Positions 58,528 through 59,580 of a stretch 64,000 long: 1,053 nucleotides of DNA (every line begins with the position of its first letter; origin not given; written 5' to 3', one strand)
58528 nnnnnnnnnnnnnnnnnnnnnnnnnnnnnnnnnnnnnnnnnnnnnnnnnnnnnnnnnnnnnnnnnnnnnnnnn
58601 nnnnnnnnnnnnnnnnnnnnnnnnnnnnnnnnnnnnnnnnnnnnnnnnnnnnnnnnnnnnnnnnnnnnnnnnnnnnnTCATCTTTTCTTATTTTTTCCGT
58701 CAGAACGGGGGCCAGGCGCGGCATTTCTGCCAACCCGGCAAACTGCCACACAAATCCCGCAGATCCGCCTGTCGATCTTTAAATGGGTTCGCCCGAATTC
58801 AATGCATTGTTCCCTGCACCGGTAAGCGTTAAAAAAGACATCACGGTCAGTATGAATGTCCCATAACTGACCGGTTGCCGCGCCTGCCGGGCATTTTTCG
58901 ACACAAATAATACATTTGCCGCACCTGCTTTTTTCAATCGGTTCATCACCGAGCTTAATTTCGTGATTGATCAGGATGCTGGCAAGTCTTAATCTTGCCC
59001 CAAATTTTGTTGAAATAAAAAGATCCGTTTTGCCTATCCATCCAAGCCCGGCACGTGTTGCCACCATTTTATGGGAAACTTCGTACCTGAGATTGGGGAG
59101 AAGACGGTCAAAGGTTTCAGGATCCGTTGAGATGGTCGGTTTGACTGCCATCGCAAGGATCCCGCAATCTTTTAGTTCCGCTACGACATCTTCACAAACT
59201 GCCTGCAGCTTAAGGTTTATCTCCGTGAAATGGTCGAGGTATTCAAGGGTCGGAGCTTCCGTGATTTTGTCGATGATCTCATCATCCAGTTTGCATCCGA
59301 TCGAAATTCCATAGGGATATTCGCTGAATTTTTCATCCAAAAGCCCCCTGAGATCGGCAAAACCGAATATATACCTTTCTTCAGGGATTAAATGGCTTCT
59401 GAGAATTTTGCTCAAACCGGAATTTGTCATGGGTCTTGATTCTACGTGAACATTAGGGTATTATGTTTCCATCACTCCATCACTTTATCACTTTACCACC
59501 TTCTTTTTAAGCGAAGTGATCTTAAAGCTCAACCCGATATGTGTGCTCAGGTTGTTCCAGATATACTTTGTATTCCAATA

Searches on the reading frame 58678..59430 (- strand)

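Call 15: search_protein_families(library=ncbifam, proteins=[window:58678-59430:-], max_evalue=0.000001)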
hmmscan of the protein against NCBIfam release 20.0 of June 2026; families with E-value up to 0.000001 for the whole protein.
window:58678-59430:- (250 aa): 2 families
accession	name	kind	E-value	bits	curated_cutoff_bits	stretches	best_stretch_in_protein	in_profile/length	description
TIGR00276.1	TIGR00276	equivalog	1.3e-15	57.2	200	1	117-238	130-248/337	tRNA epoxyqueuosine(34) reductase QueG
TIGR02486.1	RDH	subfamily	2.9e-09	37.2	160.35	1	119-231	152-276/314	reductive dehalogenase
